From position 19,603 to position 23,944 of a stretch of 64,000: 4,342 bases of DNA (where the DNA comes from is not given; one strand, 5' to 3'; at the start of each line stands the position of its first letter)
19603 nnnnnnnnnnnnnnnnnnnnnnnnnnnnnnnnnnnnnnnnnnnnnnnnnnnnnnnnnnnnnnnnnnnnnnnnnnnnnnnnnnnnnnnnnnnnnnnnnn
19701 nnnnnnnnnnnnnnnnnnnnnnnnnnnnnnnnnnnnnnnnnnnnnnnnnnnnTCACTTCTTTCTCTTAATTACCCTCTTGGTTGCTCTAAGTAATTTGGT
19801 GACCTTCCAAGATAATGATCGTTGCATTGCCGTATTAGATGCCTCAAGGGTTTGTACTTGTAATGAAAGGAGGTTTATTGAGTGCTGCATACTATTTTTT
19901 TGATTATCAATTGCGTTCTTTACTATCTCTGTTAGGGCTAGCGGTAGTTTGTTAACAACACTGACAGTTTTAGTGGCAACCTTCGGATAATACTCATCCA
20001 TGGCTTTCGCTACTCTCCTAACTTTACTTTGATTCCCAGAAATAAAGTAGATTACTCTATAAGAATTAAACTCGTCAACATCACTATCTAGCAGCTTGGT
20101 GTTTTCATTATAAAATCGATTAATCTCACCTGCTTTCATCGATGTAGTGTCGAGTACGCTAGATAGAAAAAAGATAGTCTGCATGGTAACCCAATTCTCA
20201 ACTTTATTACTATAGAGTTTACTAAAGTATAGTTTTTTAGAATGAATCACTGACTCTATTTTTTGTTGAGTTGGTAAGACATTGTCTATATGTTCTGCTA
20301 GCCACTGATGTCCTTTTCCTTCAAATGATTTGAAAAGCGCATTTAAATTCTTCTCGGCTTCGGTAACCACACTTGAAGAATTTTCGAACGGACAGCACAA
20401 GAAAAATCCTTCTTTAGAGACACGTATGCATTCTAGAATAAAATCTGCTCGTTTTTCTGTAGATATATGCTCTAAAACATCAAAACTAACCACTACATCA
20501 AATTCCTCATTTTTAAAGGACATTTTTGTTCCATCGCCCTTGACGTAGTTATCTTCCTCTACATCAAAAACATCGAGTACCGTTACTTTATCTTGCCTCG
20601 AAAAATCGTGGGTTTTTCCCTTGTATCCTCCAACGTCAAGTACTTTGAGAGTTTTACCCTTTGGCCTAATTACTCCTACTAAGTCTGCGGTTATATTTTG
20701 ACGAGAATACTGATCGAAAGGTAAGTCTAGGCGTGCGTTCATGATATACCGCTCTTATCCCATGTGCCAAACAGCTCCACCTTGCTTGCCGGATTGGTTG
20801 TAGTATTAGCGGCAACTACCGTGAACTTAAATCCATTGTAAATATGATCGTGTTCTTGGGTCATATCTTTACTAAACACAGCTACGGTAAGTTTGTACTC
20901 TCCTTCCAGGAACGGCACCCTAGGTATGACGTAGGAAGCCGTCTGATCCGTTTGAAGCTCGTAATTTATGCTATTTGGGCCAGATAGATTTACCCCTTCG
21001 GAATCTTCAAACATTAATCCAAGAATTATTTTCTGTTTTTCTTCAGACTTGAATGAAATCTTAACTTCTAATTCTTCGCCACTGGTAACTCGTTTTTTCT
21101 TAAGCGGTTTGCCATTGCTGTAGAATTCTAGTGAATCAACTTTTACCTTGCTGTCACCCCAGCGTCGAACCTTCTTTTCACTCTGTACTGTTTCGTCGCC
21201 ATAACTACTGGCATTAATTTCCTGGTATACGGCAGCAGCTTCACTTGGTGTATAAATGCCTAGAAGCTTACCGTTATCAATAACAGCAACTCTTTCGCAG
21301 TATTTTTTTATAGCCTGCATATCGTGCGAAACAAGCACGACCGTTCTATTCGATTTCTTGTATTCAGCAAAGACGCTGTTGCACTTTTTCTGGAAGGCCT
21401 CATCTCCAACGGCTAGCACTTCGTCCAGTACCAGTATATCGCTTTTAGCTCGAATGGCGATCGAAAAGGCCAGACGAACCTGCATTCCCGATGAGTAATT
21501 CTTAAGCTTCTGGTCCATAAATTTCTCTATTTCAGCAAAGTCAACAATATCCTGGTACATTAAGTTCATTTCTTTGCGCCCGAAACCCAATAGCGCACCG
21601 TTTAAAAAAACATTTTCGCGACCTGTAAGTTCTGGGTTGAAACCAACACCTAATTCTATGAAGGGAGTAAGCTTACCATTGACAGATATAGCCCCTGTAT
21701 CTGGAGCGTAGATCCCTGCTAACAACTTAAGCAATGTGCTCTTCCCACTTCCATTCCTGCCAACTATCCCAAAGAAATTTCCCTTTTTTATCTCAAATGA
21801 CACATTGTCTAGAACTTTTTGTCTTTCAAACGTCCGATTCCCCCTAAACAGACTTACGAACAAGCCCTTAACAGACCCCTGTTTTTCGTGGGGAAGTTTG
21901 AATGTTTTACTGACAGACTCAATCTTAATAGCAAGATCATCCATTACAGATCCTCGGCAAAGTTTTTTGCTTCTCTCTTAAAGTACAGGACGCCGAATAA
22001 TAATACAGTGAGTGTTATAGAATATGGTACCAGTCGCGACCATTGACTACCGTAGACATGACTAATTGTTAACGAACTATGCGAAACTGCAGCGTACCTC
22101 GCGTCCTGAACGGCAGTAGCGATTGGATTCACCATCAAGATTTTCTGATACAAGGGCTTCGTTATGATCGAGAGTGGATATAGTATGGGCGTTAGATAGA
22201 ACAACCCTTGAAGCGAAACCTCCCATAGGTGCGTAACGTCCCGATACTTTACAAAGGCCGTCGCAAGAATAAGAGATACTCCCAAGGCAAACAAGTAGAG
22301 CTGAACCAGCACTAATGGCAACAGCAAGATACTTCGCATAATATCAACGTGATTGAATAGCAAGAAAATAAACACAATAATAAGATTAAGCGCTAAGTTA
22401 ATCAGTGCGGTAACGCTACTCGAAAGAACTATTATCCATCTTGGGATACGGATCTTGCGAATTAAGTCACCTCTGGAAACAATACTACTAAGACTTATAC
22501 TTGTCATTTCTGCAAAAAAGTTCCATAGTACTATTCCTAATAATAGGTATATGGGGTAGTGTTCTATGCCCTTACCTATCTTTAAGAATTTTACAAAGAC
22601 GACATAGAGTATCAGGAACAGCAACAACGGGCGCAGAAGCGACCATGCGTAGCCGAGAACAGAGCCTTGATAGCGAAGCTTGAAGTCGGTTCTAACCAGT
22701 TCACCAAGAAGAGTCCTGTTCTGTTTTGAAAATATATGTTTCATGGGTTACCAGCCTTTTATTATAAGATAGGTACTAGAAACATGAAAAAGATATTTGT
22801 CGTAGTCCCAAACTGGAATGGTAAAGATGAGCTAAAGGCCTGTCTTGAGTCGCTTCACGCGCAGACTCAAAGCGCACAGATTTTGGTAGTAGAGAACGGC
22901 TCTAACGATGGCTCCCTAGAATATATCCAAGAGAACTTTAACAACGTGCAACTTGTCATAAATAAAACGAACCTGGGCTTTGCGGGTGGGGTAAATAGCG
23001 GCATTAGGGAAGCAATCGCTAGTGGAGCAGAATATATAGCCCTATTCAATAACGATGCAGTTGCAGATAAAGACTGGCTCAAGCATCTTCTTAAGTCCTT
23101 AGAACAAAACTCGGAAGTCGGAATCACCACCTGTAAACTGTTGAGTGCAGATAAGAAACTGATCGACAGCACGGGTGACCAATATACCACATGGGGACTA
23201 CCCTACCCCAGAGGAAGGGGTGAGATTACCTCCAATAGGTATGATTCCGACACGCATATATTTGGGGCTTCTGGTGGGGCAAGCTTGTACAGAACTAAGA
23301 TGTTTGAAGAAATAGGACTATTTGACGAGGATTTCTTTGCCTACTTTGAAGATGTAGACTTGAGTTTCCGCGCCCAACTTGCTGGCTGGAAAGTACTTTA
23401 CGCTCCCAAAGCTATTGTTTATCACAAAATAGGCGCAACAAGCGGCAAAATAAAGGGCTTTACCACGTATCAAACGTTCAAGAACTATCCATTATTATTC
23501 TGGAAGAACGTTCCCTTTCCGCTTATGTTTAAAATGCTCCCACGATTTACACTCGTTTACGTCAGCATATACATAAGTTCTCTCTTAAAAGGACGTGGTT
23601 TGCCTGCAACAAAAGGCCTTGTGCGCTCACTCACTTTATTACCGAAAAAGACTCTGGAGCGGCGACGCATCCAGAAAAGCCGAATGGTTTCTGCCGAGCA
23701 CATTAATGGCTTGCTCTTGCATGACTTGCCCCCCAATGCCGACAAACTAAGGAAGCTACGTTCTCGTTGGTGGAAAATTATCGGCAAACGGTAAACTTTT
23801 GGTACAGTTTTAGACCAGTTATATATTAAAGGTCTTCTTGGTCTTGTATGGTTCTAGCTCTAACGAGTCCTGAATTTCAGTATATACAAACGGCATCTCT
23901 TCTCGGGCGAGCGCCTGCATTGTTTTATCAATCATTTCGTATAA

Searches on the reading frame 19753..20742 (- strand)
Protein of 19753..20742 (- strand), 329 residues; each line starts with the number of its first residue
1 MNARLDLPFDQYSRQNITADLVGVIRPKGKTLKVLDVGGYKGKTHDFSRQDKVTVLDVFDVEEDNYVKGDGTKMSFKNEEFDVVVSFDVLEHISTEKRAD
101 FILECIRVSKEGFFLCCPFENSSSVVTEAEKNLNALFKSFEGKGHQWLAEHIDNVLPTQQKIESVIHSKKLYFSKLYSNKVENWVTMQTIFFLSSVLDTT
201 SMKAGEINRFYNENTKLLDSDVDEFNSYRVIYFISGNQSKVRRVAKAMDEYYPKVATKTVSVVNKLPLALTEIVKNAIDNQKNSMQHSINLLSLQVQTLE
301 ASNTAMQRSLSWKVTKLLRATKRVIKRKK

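Call 8: search_protein_families(library=pfam, proteins=[window:19753-20742:-], max_evalue=0.001)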
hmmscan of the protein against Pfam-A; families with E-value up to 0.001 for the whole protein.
window:19753-20742:- (329 aa): 3 families
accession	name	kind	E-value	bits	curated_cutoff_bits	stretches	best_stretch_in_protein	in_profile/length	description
PF08241.18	Methyltransf_11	-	8.8e-09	36.3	21.2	1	64-112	44-90/95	Methyltransferase domain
PF13649.12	Methyltransf_25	-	1.7e-06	29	27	1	65-112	49-96/97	Methyltransferase domain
PF13489.12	Methyltransf_23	-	2.6e-05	24.4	27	1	28-95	20-96/164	Methyltransferase domain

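Call 80: search_protein_families(library=ncbifam, proteins=[window:19753-20742:-], max_evalue=0.0001)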
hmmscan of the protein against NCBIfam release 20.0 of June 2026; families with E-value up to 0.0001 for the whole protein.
window:19753-20742:- (329 aa): 1 family
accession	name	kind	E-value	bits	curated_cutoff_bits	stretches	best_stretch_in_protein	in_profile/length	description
NF041255.1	mycofact_MftM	equivalog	4.6e-06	26.2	200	1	67-124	191-248/289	mycofactocin oligosaccharide methyltransferase MftM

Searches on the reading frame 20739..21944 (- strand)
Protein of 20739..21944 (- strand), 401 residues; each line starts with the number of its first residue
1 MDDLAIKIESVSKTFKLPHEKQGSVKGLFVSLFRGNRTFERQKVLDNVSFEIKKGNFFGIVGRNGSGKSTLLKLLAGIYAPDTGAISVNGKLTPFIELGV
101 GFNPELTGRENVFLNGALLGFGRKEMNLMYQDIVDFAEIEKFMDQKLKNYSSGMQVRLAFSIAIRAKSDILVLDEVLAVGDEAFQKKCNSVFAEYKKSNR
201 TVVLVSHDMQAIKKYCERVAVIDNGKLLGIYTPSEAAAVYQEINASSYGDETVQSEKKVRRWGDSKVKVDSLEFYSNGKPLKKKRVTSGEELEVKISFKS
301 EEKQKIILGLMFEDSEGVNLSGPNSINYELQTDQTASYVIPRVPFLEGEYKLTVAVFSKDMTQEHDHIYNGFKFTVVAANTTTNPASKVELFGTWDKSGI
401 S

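Call 8: search_protein_families(library=pfam, proteins=[window:20739-21944:-], max_evalue=0.001)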
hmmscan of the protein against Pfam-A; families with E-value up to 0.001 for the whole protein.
window:20739-21944:- (401 aa): 6 families
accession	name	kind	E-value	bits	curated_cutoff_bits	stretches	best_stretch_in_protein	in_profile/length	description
PF00005.33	ABC_tran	-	4e-22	79.7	25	1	45-176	1-135/137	ABC transporter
PF14524.12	Wzt_C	-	9.1e-15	55.3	30.4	1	259-381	2-132/143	Wzt C-terminal domain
PF13304.12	AAA_21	-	1.4e-06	29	27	1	57-103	1-47/304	AAA domain, putative AbiEii toxin, Type IV TA system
PF13175.12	AAA_15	-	4.5e-05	23.7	32.1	1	57-307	25-230/374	AAA ATPase domain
PF13476.12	AAA_23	-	9.6e-05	23.5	27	1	46-75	11-39/201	AAA domain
PF13555.12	AAA_29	-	0.00057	20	27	0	46-73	13-40/61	P-loop containing region of AAA domain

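Call 80: search_protein_families(library=ncbifam, proteins=[window:20739-21944:-], max_evalue=0.0001)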
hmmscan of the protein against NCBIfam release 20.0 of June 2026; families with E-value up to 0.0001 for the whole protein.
window:20739-21944:- (401 aa): 184 families (the best 25 are shown)
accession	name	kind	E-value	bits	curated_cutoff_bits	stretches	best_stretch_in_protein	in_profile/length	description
NF010065.0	PRK13545.1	equivalog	2.3e-55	188.3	538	1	5-277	4-270/549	teichoic acids export protein ATP-binding subunit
NF010066.0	PRK13546.1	equivalog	5.6e-52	176.7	320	1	4-229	3-223/264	teichoic acids export ABC transporter ATP-binding subunit TagH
NF050108.1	galactan_ABC_ATP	equivalog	4.1e-47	160.4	400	1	43-228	43-228/244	galactan export ABC transporter ATP-binding subunit Wzt/RfbE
TIGR01188.1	drrA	subfamily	6.2e-37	127.5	312.45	2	104-305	79-270/302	daunorubicin resistance ABC transporter, ATP-binding protein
TIGR04521.1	ECF_ATPase_2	equivalog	2.3e-31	108.9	330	2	120-244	114-240/279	energy-coupling factor transporter ATPase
TIGR04520.1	ECF_ATPase_1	equivalog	6.6e-29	101.2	315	2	40-91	13-64/269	energy-coupling factor transporter ATPase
NF010060.0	PRK13537.1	equivalog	9.2e-29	100.3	521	1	34-236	20-233/314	nodulation factor ABC transporter ATP-binding protein NodI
NF010059.0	PRK13536.1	equivalog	5.9e-28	97.6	549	1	18-228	32-253/342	nodulation factor ABC transporter ATP-binding protein NodI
TIGR03740.1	galliderm_ABC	subfamily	8.8e-26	91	309.75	1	37-227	8-202/223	lantibiotic protection ABC transporter ATP-binding subunit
NF000355.4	ribo_prot_ABC_F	equivalog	1.4e-25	90.1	380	1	36-227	9-192/499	ribosomal protection-like ABC-F family protein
NF010068.0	PRK13548.1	equivalog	3.6e-25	88.5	261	2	39-91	15-67/261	heme ABC transporter ATP-binding protein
NF040933.2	ABC_arch_GlcV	equivalog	4e-25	88.4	450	2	104-301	96-293/357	glucose ABC transporter ATP-binding protein GlcV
NF006987.0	PRK09452.1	equivalog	4.7e-25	88.1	482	1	25-270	13-270/378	spermidine/putrescine ABC transporter ATP-binding protein PotA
TIGR01288.1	nodI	equivalog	5.9e-25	87.9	424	1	35-228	10-214/303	nodulation factor ABC transporter ATP-binding protein NodI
NF040873.1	AztA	equivalog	2.9e-24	85.7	220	1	39-219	2-189/191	zinc ABC transporter ATP-binding protein AztA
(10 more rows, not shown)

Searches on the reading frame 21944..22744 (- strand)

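Call 8: search_protein_families(library=pfam, proteins=[window:21944-22744:-], max_evalue=0.001)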
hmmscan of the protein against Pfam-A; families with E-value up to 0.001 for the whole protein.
window:21944-22744:- (266 aa): 1 family
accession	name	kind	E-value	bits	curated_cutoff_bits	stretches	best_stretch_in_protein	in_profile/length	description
PF01061.29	ABC2_membrane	-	7.6e-20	71.8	26.9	1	14-216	4-207/211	ABC-2 type transporter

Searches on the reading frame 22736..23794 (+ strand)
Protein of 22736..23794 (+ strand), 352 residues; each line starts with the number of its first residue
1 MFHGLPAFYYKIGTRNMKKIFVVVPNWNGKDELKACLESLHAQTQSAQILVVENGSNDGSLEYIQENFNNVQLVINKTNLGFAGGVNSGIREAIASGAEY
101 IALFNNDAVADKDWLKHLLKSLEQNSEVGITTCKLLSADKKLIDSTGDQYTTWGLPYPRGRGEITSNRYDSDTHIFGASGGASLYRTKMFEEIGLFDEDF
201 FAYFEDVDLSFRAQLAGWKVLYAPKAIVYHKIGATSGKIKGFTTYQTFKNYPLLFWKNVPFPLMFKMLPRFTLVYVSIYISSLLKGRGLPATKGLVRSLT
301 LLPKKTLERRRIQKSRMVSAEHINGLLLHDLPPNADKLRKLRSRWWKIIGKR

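Call 8: search_protein_families(library=pfam, proteins=[window:22736-23794:+], max_evalue=0.001)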
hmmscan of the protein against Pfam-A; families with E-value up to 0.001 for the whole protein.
window:22736-23794:+ (352 aa): 4 families
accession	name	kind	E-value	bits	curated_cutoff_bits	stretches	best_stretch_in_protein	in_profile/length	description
PF13641.12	Glyco_tranf_2_3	-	7.7e-22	78.9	27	1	20-235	3-216/230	Glycosyltransferase like family 2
PF00535.33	Glycos_transf_2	-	7.7e-22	78.4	23.3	1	22-194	2-168/168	Glycosyl transferase family 2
PF13632.12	Glyco_trans_2_3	-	8.2e-08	32.7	27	1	179-235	73-128/198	Glycosyl transferase family group 2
PF10111.15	Glyco_tranf_2_2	-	3.2e-05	24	27.3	1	44-245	27-231/276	Glycosyltransferase like family 2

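Call 80: search_protein_families(library=ncbifam, proteins=[window:22736-23794:+], max_evalue=0.0001)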
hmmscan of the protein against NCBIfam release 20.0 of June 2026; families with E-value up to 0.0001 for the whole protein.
window:22736-23794:+ (352 aa): 14 families
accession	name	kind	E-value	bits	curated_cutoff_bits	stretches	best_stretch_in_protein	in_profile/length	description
TIGR01556.1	rhamnosyltran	subfamily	4e-22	78.7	200.55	1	33-242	10-212/281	rhamnosyltransferase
TIGR03965.1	mycofact_glyco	equivalog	3.9e-21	75.5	280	1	16-231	72-281/467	mycofactocin biosynthesis glycosyltransferase MftF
TIGR03937.1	PgaC_IcaA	equivalog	1.2e-20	73.8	422.3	2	14-132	41-160/407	poly-beta-1,6-N-acetyl-D-glucosamine synthase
NF041875.1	EPS_EpsD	equivalog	6e-17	62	370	1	22-232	3-208/325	exopolysaccharide biosynthesis glycosyltransferase EpsD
TIGR03111.1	glyc2_xrt_Gpos1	hypoth_equivalog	7.5e-15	54.6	363.95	1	16-229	47-265/439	TIGR03111 family XrtG-associated glycosyltransferase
NF007482.0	PRK10073.1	equivalog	2.3e-13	49.9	423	1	16-134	4-121/334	glycosyltransferase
NF050113.1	gal_furan_GlfT1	equivalog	5.6e-12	45.6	330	1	23-231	4-207/290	galactofuranosyltransferase GlfT1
TIGR04283.1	glyco_like_mftF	equivalog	1.3e-11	44.5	182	1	22-227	3-182/221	TIGR04283 family arsenosugar biosynthesis glycosyltransferase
NF038302.1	EPS_HpsE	equivalog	1.4e-11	44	300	1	20-133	3-122/307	hormogonium polysaccharide biosynthesis glycosyltransferase HpsE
NF041394.1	GtaseAglG_Halo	equivalog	2.8e-10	40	440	1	30-130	15-115/304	glucosyl-dolichyl phosphate glucuronosyltransferase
NF038299.1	EPS_HpsN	equivalog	5.5e-09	35.4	425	1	19-266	2-252/317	hormogonium polysaccharide biosynthesis glycosyltransferase HpsN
NF047683.1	TeichurnBiosyTuaG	equivalog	4e-06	26.6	400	1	16-140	4-130/252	teichuronic acid biosynthesis protein TuaG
NF053739.1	GlytfEpsEBac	equivalog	1.8e-05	23.9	450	1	19-140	2-125/265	glycosyltransferase EpsE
TIGR03469.1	HpnB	hypoth_equivalog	4e-05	22.8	379.25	0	17-126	43-164/386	hopene-associated glycosyltransferase HpnB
